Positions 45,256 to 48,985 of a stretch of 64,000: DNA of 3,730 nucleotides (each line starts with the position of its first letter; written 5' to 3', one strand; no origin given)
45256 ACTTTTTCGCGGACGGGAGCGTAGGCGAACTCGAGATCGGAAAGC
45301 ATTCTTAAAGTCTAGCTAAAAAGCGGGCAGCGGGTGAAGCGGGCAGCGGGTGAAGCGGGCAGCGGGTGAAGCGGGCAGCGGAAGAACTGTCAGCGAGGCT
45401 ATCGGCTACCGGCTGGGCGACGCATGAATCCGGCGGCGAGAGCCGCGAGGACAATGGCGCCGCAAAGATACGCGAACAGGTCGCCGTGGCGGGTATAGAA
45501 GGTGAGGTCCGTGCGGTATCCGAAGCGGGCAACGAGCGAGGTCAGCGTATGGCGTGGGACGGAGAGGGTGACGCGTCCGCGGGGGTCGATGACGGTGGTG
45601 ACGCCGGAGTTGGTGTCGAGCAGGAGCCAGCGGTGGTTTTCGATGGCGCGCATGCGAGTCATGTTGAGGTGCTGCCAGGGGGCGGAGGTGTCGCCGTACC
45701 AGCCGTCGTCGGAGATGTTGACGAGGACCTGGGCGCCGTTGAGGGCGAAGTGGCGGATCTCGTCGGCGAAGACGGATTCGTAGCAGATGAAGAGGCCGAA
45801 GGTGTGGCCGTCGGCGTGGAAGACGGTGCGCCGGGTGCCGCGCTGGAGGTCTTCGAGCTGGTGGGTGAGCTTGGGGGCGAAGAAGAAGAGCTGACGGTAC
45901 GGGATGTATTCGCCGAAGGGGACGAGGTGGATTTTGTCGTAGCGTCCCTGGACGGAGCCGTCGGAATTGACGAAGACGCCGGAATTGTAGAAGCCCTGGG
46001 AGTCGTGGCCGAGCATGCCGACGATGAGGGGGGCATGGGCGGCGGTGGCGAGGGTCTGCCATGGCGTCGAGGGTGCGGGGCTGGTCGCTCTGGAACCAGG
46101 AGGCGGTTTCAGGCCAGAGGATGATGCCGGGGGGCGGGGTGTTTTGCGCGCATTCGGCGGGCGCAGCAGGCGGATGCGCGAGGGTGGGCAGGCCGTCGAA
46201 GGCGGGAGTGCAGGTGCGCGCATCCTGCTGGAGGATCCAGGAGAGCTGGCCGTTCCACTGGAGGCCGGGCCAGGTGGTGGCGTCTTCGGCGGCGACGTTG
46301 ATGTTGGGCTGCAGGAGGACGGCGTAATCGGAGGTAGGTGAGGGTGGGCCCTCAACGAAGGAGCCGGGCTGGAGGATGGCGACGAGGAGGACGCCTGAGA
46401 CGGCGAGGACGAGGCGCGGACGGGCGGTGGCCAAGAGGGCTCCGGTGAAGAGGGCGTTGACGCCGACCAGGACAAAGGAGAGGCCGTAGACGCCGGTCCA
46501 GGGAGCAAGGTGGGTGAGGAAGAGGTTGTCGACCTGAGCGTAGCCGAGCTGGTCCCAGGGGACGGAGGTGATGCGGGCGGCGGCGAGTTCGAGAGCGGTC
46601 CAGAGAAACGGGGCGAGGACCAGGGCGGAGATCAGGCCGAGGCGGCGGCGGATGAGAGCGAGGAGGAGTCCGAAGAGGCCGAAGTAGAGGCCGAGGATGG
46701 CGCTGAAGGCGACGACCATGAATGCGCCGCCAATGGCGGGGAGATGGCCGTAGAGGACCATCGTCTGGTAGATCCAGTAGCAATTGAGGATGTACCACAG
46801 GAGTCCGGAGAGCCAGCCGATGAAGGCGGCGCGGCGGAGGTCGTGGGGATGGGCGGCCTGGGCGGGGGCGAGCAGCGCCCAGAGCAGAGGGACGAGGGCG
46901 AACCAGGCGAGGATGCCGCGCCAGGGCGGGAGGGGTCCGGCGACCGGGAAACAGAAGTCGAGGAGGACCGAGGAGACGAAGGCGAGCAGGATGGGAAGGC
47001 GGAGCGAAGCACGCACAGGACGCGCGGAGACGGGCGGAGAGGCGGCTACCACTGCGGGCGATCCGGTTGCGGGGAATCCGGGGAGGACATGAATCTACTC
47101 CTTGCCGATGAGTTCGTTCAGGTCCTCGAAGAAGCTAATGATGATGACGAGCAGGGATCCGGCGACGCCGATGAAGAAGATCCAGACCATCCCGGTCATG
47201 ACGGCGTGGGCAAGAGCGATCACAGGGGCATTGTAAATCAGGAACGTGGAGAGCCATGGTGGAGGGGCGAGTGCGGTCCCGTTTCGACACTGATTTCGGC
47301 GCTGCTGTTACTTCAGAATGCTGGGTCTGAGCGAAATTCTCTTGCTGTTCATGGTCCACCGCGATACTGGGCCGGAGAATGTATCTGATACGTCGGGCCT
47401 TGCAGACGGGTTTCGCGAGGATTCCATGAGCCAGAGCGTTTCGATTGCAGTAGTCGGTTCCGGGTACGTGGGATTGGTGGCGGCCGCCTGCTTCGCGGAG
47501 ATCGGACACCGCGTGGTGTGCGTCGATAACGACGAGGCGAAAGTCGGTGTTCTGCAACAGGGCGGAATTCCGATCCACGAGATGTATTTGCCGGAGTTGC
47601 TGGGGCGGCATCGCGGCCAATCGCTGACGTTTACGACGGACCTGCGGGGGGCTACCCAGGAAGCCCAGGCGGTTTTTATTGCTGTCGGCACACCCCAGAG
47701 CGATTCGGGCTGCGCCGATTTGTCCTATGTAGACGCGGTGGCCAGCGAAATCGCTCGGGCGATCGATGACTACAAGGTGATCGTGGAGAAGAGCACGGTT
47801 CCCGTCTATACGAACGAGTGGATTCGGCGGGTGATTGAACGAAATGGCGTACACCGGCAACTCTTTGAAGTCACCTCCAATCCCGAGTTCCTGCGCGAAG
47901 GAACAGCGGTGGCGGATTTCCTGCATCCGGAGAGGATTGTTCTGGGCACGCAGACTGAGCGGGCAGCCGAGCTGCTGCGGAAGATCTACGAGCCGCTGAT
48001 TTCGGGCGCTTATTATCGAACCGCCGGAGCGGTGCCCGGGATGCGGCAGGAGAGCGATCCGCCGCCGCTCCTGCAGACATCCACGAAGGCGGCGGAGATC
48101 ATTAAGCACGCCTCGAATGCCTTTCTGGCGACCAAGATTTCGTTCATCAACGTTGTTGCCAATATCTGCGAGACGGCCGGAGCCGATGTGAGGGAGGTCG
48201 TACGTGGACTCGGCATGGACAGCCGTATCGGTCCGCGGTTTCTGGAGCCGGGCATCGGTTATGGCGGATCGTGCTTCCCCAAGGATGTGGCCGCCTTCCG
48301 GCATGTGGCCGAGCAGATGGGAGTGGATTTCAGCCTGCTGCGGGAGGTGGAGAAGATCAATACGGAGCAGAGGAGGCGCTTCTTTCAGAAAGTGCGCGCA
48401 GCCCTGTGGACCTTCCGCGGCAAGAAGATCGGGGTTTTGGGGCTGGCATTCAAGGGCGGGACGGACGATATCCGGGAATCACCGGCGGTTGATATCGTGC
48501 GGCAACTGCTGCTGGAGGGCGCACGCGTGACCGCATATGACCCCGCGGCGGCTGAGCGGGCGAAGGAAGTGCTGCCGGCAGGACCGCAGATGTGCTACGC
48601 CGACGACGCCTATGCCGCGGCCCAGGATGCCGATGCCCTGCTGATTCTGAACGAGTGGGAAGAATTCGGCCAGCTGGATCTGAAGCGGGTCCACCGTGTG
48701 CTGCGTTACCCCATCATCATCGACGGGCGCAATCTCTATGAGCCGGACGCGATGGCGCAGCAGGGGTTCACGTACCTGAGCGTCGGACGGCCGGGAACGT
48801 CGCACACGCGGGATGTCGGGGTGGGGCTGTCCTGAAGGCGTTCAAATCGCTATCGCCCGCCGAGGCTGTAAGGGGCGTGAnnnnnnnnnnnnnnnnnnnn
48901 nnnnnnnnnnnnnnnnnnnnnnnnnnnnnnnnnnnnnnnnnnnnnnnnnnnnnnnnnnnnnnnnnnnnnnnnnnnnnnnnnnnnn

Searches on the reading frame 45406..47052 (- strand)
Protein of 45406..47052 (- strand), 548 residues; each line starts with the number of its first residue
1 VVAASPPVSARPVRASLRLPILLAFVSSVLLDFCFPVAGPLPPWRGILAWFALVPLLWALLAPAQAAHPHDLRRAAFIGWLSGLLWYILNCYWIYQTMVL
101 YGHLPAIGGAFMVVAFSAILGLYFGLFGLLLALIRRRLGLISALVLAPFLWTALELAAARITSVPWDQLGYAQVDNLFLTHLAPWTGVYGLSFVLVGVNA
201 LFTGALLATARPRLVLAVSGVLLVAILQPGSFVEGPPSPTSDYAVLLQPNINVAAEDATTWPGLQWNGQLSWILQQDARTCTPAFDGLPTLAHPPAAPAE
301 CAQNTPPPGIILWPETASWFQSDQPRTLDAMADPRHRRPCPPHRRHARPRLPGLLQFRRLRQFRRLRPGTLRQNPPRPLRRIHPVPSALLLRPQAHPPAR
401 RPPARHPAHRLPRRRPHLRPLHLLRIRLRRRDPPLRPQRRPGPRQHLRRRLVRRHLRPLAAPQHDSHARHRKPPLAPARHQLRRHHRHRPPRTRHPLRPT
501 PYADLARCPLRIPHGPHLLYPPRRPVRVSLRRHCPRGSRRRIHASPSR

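Call 55: search_protein_families(library=pfam, proteins=[window:45406-47052:-], max_evalue=0.0001)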
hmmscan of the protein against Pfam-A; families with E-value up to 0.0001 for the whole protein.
window:45406-47052:- (548 aa): 1 family
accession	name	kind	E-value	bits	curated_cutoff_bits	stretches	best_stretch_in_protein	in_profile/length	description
PF20154.4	LNT_N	-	2.7e-29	102.8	27.1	1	44-201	12-159/159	Apolipoprotein N-acyltransferase N-terminal domain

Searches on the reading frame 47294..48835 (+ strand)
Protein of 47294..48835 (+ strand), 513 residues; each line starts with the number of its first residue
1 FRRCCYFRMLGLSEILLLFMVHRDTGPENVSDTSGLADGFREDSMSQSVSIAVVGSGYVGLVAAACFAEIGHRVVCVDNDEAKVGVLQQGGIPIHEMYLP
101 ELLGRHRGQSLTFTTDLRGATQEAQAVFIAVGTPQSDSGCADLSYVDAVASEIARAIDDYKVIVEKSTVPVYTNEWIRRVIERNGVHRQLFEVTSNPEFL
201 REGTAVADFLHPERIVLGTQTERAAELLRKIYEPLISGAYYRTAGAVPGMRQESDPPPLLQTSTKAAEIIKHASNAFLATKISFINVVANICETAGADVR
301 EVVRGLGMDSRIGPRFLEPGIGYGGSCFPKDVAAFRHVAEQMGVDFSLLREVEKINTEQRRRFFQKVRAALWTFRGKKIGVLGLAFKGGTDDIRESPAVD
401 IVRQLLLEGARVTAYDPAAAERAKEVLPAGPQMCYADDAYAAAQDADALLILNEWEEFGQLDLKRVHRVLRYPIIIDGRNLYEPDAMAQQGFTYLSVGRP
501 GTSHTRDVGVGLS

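Call 55: search_protein_families(library=pfam, proteins=[window:47294-48835:+], max_evalue=0.0001)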
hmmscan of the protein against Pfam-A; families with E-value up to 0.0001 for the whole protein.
window:47294-48835:+ (513 aa): 6 families
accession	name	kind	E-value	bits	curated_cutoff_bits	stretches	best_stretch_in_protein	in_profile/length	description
PF03721.20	UDPG_MGDP_dh_N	-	1.9e-59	200.9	27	1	50-231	2-187/187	UDP-glucose/GDP-mannose dehydrogenase family, NAD binding domain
PF00984.24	UDPG_MGDP_dh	-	7e-36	122.7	25.4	1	266-357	2-93/94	UDP-glucose/GDP-mannose dehydrogenase family, central domain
PF03720.21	UDPG_MGDP_dh_C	-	7.4e-33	113.4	30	1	380-484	1-103/103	UDP-glucose/GDP-mannose dehydrogenase family, UDP binding domain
PF07992.20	Pyr_redox_2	-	6.9e-06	26.1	26.1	0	34-79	130-173/291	Pyridine nucleotide-disulphide oxidoreductase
PF01210.29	NAD_Gly3P_dh_N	-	1e-05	26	23.1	1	50-144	1-90/158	NAD-dependent glycerol-3-phosphate dehydrogenase N-terminus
PF00070.33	Pyr_redox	-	3e-05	24.9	22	0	51-79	2-30/82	Pyridine nucleotide-disulphide oxidoreductase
